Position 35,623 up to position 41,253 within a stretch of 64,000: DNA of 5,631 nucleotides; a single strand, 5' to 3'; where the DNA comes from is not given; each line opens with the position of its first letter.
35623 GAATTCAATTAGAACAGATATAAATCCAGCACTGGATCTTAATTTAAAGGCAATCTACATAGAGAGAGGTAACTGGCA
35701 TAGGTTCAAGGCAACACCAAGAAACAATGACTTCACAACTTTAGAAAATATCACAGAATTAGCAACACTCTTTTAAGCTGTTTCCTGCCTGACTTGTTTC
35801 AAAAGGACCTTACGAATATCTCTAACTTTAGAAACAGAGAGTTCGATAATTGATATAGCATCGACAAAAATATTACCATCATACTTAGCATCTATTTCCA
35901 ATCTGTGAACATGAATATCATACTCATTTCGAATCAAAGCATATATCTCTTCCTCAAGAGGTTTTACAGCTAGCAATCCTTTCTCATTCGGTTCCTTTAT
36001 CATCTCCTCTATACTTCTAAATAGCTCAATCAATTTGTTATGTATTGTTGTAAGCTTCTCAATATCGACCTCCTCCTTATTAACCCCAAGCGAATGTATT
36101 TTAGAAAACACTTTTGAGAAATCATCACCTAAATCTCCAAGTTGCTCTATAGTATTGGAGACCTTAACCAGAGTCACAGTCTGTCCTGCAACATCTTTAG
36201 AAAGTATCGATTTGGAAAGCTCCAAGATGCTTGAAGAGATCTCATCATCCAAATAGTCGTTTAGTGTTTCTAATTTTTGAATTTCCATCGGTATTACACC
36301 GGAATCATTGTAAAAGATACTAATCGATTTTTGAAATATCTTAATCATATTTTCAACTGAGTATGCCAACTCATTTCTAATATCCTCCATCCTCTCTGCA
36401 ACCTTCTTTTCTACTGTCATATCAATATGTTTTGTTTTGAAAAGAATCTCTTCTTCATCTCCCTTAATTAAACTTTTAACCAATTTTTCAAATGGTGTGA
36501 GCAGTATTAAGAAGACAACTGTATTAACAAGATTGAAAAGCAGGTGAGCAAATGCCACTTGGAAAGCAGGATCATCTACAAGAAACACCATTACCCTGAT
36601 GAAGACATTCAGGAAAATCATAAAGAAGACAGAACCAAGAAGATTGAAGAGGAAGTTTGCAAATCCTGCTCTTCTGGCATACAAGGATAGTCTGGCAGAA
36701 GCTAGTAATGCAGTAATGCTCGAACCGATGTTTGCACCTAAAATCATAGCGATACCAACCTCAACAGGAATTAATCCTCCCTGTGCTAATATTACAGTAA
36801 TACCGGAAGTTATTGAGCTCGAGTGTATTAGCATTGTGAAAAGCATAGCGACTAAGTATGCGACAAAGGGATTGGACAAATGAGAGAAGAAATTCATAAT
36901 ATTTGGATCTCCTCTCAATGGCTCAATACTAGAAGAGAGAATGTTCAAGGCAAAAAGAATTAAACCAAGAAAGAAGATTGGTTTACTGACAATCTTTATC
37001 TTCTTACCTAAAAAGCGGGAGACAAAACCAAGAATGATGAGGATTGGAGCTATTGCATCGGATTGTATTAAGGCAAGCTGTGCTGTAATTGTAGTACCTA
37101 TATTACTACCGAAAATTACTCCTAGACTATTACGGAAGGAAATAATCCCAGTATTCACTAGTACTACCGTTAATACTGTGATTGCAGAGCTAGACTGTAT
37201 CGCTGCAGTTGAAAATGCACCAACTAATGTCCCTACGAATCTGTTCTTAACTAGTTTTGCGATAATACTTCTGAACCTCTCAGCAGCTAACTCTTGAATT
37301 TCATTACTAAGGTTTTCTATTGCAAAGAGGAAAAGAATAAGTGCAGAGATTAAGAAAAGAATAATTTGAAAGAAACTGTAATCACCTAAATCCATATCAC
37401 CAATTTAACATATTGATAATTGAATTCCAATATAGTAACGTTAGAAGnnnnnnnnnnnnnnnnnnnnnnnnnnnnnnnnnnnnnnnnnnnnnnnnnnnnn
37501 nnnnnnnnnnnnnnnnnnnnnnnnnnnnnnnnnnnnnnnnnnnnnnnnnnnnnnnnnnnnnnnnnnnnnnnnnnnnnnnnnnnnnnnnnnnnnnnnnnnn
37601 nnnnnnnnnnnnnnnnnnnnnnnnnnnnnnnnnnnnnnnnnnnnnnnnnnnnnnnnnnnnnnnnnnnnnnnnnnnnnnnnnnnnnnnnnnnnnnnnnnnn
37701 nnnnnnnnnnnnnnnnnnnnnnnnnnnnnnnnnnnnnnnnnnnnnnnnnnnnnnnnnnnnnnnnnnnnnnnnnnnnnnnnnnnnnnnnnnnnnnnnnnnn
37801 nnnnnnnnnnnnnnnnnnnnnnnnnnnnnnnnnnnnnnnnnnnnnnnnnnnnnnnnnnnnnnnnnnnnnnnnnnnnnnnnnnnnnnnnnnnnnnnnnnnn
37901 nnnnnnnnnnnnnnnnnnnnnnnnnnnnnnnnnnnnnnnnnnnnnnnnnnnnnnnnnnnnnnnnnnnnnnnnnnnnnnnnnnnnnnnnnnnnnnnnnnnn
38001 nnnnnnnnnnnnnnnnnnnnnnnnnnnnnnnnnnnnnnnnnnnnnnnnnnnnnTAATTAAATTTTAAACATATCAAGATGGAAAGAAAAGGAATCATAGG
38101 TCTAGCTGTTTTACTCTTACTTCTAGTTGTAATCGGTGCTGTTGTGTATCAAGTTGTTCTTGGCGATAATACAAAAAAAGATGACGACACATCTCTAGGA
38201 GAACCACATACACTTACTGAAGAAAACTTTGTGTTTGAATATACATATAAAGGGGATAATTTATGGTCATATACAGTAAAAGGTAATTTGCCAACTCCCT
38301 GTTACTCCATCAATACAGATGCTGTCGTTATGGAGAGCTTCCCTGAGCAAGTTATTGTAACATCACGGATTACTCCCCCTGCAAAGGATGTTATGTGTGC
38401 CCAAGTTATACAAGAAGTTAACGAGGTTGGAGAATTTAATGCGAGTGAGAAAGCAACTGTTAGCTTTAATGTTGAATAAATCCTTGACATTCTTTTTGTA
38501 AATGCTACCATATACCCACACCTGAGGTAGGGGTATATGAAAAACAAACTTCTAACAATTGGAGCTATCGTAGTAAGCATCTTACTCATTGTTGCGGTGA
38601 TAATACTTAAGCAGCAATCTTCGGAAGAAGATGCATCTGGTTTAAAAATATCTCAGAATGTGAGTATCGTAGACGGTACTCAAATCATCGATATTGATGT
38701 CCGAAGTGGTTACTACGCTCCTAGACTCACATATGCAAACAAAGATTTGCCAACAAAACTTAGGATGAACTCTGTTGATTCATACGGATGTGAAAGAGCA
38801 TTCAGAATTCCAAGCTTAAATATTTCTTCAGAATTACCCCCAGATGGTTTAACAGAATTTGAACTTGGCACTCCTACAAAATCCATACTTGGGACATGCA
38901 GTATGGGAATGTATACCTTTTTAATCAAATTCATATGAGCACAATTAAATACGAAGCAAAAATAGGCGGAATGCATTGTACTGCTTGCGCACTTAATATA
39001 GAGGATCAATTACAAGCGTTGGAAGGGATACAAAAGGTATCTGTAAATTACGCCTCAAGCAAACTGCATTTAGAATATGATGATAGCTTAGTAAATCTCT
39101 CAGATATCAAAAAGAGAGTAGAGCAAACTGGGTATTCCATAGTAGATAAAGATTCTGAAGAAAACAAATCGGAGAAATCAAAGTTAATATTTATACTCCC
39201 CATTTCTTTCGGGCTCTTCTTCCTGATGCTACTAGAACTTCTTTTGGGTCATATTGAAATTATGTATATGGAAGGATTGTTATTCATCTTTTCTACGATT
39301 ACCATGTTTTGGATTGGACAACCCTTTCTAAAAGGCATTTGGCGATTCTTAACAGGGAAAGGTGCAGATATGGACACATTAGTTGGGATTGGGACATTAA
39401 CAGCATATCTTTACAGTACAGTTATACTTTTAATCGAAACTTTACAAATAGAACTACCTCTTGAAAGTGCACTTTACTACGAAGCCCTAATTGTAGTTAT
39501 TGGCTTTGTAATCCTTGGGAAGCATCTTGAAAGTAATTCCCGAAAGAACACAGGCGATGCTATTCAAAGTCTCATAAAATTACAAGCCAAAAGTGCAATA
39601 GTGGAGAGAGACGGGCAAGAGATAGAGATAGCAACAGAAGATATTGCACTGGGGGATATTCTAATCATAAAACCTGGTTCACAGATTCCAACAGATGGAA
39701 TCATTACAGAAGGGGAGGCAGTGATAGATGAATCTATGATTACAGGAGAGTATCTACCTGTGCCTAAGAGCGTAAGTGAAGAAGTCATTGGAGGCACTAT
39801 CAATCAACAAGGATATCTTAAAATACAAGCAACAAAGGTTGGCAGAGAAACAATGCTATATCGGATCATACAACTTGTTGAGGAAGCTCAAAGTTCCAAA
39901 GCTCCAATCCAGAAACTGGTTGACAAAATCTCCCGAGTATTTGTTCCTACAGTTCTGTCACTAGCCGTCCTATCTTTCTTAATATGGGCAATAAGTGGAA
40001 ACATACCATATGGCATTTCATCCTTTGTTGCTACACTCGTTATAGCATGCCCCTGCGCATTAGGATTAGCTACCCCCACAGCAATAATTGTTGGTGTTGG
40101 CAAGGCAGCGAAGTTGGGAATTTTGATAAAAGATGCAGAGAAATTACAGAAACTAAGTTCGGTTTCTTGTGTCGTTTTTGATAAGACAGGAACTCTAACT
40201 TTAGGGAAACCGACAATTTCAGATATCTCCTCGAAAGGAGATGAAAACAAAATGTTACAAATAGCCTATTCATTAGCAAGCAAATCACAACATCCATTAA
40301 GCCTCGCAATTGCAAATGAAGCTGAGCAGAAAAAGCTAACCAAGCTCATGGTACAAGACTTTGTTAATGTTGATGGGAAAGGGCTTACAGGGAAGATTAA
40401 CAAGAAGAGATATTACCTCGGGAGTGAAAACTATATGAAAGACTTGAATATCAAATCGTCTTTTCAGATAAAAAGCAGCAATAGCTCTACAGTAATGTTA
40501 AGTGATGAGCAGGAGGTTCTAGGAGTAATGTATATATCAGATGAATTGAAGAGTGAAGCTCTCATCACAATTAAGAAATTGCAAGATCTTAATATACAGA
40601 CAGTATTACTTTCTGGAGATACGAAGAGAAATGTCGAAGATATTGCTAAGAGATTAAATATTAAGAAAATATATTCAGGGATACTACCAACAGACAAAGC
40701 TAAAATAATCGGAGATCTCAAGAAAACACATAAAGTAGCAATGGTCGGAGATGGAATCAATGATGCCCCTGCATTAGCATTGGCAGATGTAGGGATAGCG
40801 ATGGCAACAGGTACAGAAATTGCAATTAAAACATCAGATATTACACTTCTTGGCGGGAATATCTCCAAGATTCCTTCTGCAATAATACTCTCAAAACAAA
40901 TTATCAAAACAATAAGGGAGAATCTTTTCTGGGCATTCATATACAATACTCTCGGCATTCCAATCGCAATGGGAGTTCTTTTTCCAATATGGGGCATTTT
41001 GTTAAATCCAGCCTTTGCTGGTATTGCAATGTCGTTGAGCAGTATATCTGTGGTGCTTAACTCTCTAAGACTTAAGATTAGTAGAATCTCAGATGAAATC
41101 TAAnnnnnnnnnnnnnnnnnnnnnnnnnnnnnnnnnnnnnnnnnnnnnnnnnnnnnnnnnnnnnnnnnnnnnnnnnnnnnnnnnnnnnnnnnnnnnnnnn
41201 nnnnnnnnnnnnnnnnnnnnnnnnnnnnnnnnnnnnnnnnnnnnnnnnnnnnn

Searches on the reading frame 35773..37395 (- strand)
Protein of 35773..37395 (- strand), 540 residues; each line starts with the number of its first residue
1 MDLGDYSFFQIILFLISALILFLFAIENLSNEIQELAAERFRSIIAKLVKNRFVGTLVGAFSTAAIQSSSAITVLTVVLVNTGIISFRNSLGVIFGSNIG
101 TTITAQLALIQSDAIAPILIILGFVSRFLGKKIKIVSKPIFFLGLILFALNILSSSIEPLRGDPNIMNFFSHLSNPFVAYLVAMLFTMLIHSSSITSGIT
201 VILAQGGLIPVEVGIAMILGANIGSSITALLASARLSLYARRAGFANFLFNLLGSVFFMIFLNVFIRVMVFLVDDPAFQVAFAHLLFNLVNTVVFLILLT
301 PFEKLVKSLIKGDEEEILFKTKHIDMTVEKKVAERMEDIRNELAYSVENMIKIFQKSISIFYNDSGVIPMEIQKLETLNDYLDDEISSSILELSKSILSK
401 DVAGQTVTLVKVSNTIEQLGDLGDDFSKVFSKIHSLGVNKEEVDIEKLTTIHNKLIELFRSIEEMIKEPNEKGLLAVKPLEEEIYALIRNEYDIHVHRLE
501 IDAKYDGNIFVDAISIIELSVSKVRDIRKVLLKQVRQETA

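Call 37: search_protein_families(library=ncbifam, proteins=[window:35773-37395:-], max_evalue=1e-10)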
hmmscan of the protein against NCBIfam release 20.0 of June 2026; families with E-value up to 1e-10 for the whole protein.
window:35773-37395:- (540 aa): 3 families
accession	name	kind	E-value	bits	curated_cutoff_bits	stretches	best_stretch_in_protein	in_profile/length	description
TIGR00704.1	NaPi_cotrn_rel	hypoth_equivalog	1e-58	199.4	210.1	1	11-311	3-306/308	Na/Pi-cotransporter II-related protein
NF037997.1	Na_Pi_symport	subfamily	2.3e-53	181.6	50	1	18-306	4-294/294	Na/Pi symporter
TIGR01013.1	2a58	subfamily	5.4e-15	55.3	306.15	0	166-233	29-96/456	sodium-dependent inorganic phosphate transporter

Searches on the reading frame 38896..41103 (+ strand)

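Call 37: search_protein_families(library=ncbifam, proteins=[window:38896-41103:+], max_evalue=1e-10)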
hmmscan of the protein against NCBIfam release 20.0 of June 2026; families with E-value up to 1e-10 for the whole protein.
window:38896-41103:+ (735 aa): 21 families
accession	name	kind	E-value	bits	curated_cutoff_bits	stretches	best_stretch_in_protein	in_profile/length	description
TIGR01525.1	ATPase-IB_hvy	subfamily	3.9e-180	600.4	346.25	1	159-726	1-560/560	heavy metal translocating P-type ATPase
TIGR01511.1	ATPase-IB1_Cu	subfamily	9.9e-175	582.5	397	1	140-727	1-542/542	copper-translocating P-type ATPase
NF007952.0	PRK10671.1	equivalog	2.4e-161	538.7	1316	1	23-726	109-831/838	copper-exporting P-type ATPase CopA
NF008262.1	PRK11033.1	equivalog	8.9e-123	411.2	1005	1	13-726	37-727/731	zinc/cadmium/mercury/lead-transporting ATPase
TIGR01512.1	ATPase-IB2_Cd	subfamily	7.2e-114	381.2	313.5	1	194-726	18-492/494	cadmium family heavy metal-translocating P-type ATPase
NF033775.1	P_type_ZntA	exception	4.7e-108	362.4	1240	1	14-686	45-695/732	Zn(II)/Cd(II)/Pb(II) translocating P-type ATPase ZntA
TIGR01494.1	ATPase_P-type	subfamily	5.7e-86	288.8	62.3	1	201-703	2-472/478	HAD-IC family P-type ATPase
TIGR01647.1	ATPase-IIIA_H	equivalog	2e-54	185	615.5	2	190-493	53-362/755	plasma-membrane proton-efflux P-type ATPase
TIGR01497.1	kdpB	equivalog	5.6e-45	153.6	527.9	1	162-672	37-569/675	potassium-transporting ATPase subunit KdpB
NF010609.0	PRK14010.1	equivalog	3.1e-43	148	1323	1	217-672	91-564/673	K(+)-transporting ATPase subunit B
TIGR01517.1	ATPase-IIB_Ca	equivalog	1e-37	129.8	507.05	2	230-443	154-380/882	calcium-translocating P-type ATPase, PMCA-type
TIGR01657.1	P-ATPase-V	hypoth_equivalog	1.1e-31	109.3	618.25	1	191-323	191-316/1055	ATP13A2 family polyamine export P-type ATPase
TIGR01116.1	ATPase-IIA1_Ca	equivalog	4.8e-30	104.3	703.4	2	541-673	457-605/799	calcium-translocating P-type ATPase, SERCA-type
TIGR01522.1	ATPase-IIA2_Ca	equivalog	1.5e-27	95.7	798.3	2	581-677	556-654/854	calcium-transporting P-type ATPase, PMR1-type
TIGR01106.1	ATPase-IIC_X-K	subfamily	9.1e-24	83.4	946.1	1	180-444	91-365/997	Na,H/K antiporter P-type ATPase subunit alpha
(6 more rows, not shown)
